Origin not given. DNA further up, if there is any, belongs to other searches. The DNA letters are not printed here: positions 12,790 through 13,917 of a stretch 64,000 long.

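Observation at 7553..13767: Beta-glucan-type uptake locus without a SusD: lipoprotein, TonB-dependent receptor, GH16, CBM-like protein and DUF4423/TIGR02147-like regulator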

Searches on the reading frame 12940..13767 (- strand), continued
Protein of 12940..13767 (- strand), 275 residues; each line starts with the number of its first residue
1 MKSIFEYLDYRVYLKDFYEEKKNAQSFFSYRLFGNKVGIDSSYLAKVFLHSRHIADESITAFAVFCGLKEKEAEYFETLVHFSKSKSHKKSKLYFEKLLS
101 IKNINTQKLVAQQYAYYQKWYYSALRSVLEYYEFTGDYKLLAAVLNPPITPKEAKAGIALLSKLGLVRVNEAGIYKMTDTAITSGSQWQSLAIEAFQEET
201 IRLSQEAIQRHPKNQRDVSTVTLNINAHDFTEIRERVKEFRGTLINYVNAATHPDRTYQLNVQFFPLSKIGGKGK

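Call 47: find_encoding_contigs(protein=P0020, flank=8000, max_places=2)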
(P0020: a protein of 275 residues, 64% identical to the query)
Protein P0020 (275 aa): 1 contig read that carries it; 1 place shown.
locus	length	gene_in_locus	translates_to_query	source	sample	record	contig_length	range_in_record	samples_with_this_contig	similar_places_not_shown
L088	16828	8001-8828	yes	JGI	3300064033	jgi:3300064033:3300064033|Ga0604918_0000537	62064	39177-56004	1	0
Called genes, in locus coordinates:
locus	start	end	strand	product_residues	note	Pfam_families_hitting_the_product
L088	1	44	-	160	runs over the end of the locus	-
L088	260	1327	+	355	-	PF07676:PD40 (faint), PF26549:Tricorn_N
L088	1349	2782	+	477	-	PF03062:MBOAT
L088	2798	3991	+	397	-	PF16822:ALGX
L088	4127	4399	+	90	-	PF02604:PhdYeFM_antitox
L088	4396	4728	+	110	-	PF05016:ParE_toxin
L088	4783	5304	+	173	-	PF00583:Acetyltransf_1, PF13673:Acetyltransf_10 (weak), PF13508:Acetyltransf_7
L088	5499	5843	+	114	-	PF06439:3keto-disac_hyd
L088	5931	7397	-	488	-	-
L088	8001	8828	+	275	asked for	PF14394:DUF4423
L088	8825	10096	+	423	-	-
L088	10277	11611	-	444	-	PF07995:GSDH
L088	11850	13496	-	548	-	PF13188:PAS_8, PF13426:PAS_9 (weak), PF00512:HisKA (weak), PF02518:HATPase_c, PF00072:Response_reg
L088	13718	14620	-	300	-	PF00561:Abhydrolase_1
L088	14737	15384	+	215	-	PF00440:TetR_N, PF13972:TetR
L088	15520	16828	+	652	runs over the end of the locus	PF07690:MFS_1, PF05977:MFS_3, PF01553:Acyltransferase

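Call 56: search_solved_structures(query=A1, max_evalue=10, show_alignments=2)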
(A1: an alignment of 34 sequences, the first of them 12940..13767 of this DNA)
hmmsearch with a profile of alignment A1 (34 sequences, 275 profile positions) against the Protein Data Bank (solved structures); distinct sequences matched with E-value up to 10: 2.
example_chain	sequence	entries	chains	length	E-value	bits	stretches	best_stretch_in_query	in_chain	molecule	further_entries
9sf2_A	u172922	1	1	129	0.0069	19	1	28-107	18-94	Transcriptional regulator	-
8i02_D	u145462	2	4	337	1.3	11.6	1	172-238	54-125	Chromatin modification-related protein eaf3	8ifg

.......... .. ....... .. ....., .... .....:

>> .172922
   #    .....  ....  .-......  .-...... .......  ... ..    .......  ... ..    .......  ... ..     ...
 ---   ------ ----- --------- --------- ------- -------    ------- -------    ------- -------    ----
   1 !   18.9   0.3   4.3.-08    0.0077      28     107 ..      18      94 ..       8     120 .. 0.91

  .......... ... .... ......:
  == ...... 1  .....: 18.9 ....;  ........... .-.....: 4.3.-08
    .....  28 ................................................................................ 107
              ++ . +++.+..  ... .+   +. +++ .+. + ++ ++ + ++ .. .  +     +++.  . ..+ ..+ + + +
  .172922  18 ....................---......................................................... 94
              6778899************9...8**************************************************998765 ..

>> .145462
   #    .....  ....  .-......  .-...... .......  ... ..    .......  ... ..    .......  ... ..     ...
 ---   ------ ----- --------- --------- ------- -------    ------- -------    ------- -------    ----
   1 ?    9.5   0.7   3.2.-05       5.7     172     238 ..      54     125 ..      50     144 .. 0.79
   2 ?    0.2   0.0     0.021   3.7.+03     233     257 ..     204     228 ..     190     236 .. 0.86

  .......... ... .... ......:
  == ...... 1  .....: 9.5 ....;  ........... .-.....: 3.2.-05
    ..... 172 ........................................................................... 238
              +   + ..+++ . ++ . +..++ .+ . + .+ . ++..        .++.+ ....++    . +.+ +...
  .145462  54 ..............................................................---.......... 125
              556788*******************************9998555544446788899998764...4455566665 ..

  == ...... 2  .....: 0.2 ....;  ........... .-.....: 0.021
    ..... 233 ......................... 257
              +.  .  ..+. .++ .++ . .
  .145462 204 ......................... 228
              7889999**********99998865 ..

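Call 71: search_protein_families(library=pfam, proteins=[L083:12166-13221:+, L083:10825-12099:+], max_evalue=1)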
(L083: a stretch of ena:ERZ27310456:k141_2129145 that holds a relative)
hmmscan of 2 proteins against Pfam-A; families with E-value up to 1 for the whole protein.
L083:12166-13221:+ (351 aa): 1 family
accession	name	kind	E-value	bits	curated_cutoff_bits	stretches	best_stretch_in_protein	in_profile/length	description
PF00722.28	Glyco_hydro_16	-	4.4e-21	75.6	22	1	54-205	8-160/175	Glycosyl hydrolases family 16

L083:10825-12099:+ (424 aa): 3 families
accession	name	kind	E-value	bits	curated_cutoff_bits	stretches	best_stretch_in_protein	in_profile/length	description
PF13620.12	CarboxypepD_reg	-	0.00037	21.2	32.3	1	48-108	4-54/82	Carboxypeptidase regulatory-like domain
PF03425.19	CBM_11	-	0.0011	19.4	27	1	286-395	53-165/182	Carbohydrate binding domain (family 11)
PF08547.18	CIA30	-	0.032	14.7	24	1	248-369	12-122/157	Complex I intermediate-associated protein 30 (CIA30)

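Call 72: search_protein_families(library=ncbifam, proteins=[L083:12166-13221:+, L004:10825-12477:+, L012:1614-3230:+], max_evalue=1)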
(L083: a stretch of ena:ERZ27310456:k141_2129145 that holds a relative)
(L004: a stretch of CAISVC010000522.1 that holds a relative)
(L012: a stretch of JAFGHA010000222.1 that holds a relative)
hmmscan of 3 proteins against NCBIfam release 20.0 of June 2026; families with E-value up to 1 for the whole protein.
L083:12166-13221:+ (351 aa): 5 families
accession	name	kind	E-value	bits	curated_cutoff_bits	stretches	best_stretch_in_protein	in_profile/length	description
NF047856.1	BGlucanaseBglS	equivalog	2.1e-27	96.2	300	1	16-228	14-235/237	beta-glucanase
NF052392.1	BetGlycExoK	equivalog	5.5e-22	78.5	350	1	23-229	29-245/261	endo-1,3-1,4-beta-glycanase ExoK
NF041449.1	K_carrageenase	equivalog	0.0042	16.3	350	1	144-185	186-227/283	kappa-carrageenase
NF052664.1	HP0135_fam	equivalog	0.047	13.8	85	1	12-31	3-22/43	HP0135 family lipoprotein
TIGR04183.1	Por_Secre_tail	domain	0.068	13.2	23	1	270-342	8-70/72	T9SS type A sorting domain-containing protein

L004:10825-12477:+ (550 aa): 1 family
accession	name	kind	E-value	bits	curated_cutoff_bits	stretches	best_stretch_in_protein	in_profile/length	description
TIGR04134.1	lipo_with_rSAM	hypoth_equivalog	0.0056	16.7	39.8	1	13-110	12-109/150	radical SAM-associated putative lipoprotein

L012:1614-3230:+ (538 aa): 2 families
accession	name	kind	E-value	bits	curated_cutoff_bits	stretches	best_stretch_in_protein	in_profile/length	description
NF052521.1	TafC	equivalog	0.00094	18.4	410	1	430-528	268-364/373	TafC family fimbrial protein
TIGR04134.1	lipo_with_rSAM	hypoth_equivalog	0.014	15.4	39.8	1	37-94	41-97/150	radical SAM-associated putative lipoprotein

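Call 76: search_protein_families(library=pfam, alignment_id=A6, max_evalue=0.001)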
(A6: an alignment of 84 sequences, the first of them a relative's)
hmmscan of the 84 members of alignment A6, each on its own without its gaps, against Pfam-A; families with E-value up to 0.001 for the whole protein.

A. member 1, L011:9913-10857:+ (314 aa): 1 family
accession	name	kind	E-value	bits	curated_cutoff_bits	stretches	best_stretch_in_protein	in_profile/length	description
PF10502.14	Peptidase_S26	-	9.5e-23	81.4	22.9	2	18-120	3-100/168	Signal peptidase, peptidase S26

B. families by the number of members that match (of 84 scanned): 141 families (the first 25 are shown)
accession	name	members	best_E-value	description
PF00361.26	Proton_antipo_M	4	7.3e-73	NADH:quinone oxidoreductase/Mrp antiporter, TM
PF00072.30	Response_reg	3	1.3e-18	Response regulator receiver domain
PF18962.6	Por_Secre_tail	3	2.1e-05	Secretion system C-terminal sorting domain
PF00275.25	EPSP_synthase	2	1e-124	EPSP synthase (3-phosphoshikimate 1-carboxyvinyltransferase)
PF13186.11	SPASM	2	1e-18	Iron-sulfur cluster-binding domain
PF00662.26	Proton_antipo_N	2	2.6e-18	NADH-Ubiquinone oxidoreductase (complex I), chain 5 N-terminus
PF07691.17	PA14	2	2.8e-10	PA14 domain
PF14403.11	CP_ATPgrasp_2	1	1.7e-160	Circularly permuted ATP-grasp type 2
PF04174.18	CP_ATPgrasp_1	1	3.7e-139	A circularly permuted ATPgrasp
PF01264.26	Chorismate_synt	1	5.8e-95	Chorismate synthase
PF00118.29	Cpn60_TCP1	1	7.2e-74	TCP-1/cpn60 chaperonin family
PF01339.22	CheB_methylest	1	1.6e-70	CheB methylesterase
PF03483.22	B3_4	1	1.4e-68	B3/4 domain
PF01026.27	TatD_DNase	1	3.3e-64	TatD related DNase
PF00437.27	T2SSE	1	1.9e-60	Type II/IV secretion system protein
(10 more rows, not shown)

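Call 86: search_protein_representatives(alignment_id=A1)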
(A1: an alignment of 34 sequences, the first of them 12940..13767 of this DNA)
Query: 34 sequences, 275 profile positions. Proteins with E-value up to 0.001 (for the whole library): 14815; up to 1e-10: 9473; up to 1e-30: 2063. The best 150 are listed.
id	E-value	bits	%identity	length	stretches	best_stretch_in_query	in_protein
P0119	3.9e-114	397.1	-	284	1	1-271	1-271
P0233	9.8e-102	356.4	-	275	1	1-272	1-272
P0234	2.3e-101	355.2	-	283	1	1-274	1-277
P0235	9.5e-101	353.2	-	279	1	1-271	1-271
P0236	3.9e-96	338.0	-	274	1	1-271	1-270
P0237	1.6e-93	329.5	-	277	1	4-273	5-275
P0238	1.3e-92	326.5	-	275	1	1-271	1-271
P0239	1.8e-90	319.5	-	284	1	1-271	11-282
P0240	2.5e-90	319.0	-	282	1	4-270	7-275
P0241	2.8e-90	318.8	-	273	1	3-269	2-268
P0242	4.4e-89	314.9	-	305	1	3-269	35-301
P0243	5.0e-89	314.7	-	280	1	1-274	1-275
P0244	7.3e-89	314.2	-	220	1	1-185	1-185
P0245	7.8e-89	314.1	-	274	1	4-272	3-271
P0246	5.6e-88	311.3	-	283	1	3-272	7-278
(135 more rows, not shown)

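Call 88: search_protein_families(library=pfam, proteins=[L003:12225-13589:+, L003:13803-15548:+, L006:5234-7369:+, L006:7360-9729:+, L087:7627-8307:+], max_evalue=0.01)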
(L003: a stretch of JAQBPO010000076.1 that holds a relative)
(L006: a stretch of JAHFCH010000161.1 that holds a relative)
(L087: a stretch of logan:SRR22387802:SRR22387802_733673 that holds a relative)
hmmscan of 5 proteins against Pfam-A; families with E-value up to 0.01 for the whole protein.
L003:12225-13589:+ (454 aa): 0 families

L003:13803-15548:+ (581 aa): 0 families

L006:5234-7369:+ (711 aa): 3 families
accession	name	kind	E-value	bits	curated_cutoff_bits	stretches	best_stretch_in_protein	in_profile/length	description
PF00593.30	TonB_dep_Rec_b-barrel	-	8.7e-21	75.7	27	1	290-660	42-428/436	TonB dependent receptor-like, beta-barrel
PF07715.20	Plug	-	6.9e-17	62.3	23.9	1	74-184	3-107/107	TonB-dependent Receptor Plug Domain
PF14905.12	OMP_b-brl_3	-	0.00011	21.8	27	1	486-587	205-298/408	Outer membrane protein beta-barrel family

L006:7360-9729:+ (789 aa): 5 families
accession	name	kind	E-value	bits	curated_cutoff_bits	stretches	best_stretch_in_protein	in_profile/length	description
PF00072.30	Response_reg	-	2.6e-20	73.1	30.2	1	663-774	1-110/111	Response regulator receiver domain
PF02518.31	HATPase_c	-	2.4e-19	70.2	26.4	1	512-637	1-108/111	Histidine kinase-, DNA gyrase B-, and HSP90-like ATPase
PF13689.11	DUF4154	-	5.5e-19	69.1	24.9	1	42-183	2-141/143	YfiR/HmsC-like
PF00512.31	HisKA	-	7.6e-09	35.9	26.9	1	407-469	3-64/66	His Kinase A (phospho-acceptor) domain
PF13589.12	HATPase_c_3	-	0.00072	20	25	1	518-609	4-82/137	Histidine kinase-, DNA gyrase B-, and HSP90-like ATPase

L087:7627-8307:+ (227 aa): 1 family
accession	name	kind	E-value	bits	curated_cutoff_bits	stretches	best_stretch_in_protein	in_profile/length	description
PF07995.17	GSDH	-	7.5e-13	48.9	25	1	46-194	1-140/332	Glucose / Sorbosone dehydrogenase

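Call 91: search_protein_families(library=padloc, proteins=[window:12940-13767:-], max_evalue=0.01)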
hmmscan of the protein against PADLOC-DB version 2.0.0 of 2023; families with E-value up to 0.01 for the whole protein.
window:12940-13767:- (275 aa): 0 families

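Call 92: search_protein_families(library=phrogs, proteins=[window:12940-13767:-], max_evalue=0.01)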
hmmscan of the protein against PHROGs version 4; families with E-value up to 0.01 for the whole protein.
window:12940-13767:- (275 aa): 0 families

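Call 98: search_protein_families(library=pfam, proteins=[L013:12708-14105:+, L013:14323-16119:+, L013:16124-17068:+, L013:17025-17825:+, L013:17822-18934:+, L005:10234-12858:+, L005:13101-14786:+, L005:14891-17170:+, L008:8174-9553:+, L008:9738-11294:+], max_evalue=0.001)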
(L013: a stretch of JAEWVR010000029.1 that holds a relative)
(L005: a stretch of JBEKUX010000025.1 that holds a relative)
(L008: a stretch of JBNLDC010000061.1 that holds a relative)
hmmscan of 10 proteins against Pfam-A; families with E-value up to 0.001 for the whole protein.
L013:12708-14105:+ (465 aa): 2 families
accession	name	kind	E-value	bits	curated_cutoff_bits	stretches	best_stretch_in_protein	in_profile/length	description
PF13517.12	FG-GAP_3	-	1.3e-13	51.7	26.9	2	152-209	1-59/61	FG-GAP-like repeat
PF01839.29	FG-GAP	-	0.00024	21.3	22.1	0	366-377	8-19/37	FG-GAP repeat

L013:14323-16119:+ (598 aa): 8 families
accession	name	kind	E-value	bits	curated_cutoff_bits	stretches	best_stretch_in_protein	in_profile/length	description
PF00009.33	GTP_EFTU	-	4.6e-56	189.8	26.5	1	6-183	3-187/188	Elongation factor Tu GTP binding domain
PF06421.17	LepA_C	-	2.2e-52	176.1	29.7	1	490-596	1-107/107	GTP-binding protein LepA C-terminus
PF00679.30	EFG_C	-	1.5e-22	79.9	27.9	1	402-487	3-87/89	Elongation factor G C-terminus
PF03144.31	GTP_EFTU_D2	-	5e-14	52.9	30.3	1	207-277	1-73/73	Elongation factor Tu domain 2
PF22042.2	EF-G_D2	-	1.4e-07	31.9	27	1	192-229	1-38/84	Elongation factor G domain 2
PF14492.12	EFG_III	-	6.6e-06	26.5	27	1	294-367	3-73/75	Elongation Factor G, domain III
PF00071.28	Ras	-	0.00044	20.3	21.6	1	66-182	44-160/162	Ras family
PF01926.29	MMR_HSR1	-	0.00047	20.7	21.9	0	17-134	10-113/113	50S ribosome-binding GTPase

L013:16124-17068:+ (314 aa): 1 family
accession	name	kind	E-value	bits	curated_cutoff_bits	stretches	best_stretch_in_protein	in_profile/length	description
PF10502.14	Peptidase_S26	-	4.2e-21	76.1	22.9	2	18-115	3-95/168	Signal peptidase, peptidase S26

L013:17025-17825:+ (266 aa): 0 families

L013:17822-18934:+ (370 aa): 5 families
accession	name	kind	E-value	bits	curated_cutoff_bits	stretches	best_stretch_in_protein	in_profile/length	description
PF02153.23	PDH_N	-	1.2e-29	103.2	26.5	1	22-156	1-132/154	Prephenate dehydrogenase, nucleotide-binding domain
PF20463.3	PDH_C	-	8.2e-21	74.7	22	1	182-270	2-90/102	Prephenate dehydrogenase, dimerization domain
PF01842.31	ACT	-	1.4e-08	34.7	27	1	300-349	2-49/66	ACT domain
PF22629.2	ACT_AHAS_ss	-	9e-05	23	27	1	303-353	3-53/67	AHAS small subunit-like ACT domain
PF13291.12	ACT_4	-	0.00078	20.5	27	0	301-343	9-51/80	ACT domain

L005:10234-12858:+ (874 aa): 4 families
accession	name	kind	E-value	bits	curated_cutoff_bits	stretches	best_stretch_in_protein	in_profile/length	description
PF01055.32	Glyco_hydro_31_2nd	-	2.1e-64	218.4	23.5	1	259-587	2-328/328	Glycosyl hydrolases family 31 TIM-barrel domain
PF21365.3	Glyco_hydro_31_3rd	-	6.8e-27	94.2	24.4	1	597-681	3-87/87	Glycosyl hydrolase family 31 C-terminal domain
PF17137.9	DUF5110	-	1.1e-22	80.3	27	1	697-764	2-70/71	Domain of unknown function (DUF5110)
PF13802.12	Gal_mutarotas_2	-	1.6e-11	45.2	27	1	48-214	2-183/184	Glycosyl hydrolase 31 N-terminal galactose mutarotase-like domain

L005:13101-14786:+ (561 aa): 3 families
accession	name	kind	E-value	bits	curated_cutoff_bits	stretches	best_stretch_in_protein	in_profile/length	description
PF04616.20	Glyco_hydro_43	-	1.6e-41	143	32.2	1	25-307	2-288/288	Glycosyl hydrolases family 43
PF03422.21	CBM_6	-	2.7e-39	134.8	28.9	1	335-456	1-124/125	Carbohydrate binding module (family 6)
PF18099.7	CBM_35_2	-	1.3e-07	32.1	23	1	351-454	13-111/112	Carbohydrate binding module (family 35)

L005:14891-17170:+ (759 aa): 1 family
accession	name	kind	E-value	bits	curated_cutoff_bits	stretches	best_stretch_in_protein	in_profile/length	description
PF20736.2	Glyco_hydro127M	-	1.2e-14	54.6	24.2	1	411-506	2-95/95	Beta-L-arabinofuranosidase, GH127 middle domain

L008:8174-9553:+ (459 aa): 0 families

L008:9738-11294:+ (518 aa): 4 families
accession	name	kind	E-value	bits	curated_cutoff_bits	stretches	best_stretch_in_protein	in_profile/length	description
PF16499.11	Melibiase_2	-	2.3e-61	208.1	23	1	34-320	1-284/284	Alpha galactosidase A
PF17801.7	Melibiase_C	-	2.2e-08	34.5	22.9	1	339-411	2-57/71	Alpha galactosidase C-terminal beta sandwich domain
PF10566.15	Glyco_hydro_97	-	7.9e-06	25.9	32.5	1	71-182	43-144/275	Glycoside hydrolase 97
PF02065.24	Melibiase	-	6.5e-05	22.5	27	1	67-125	63-124/347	Melibiase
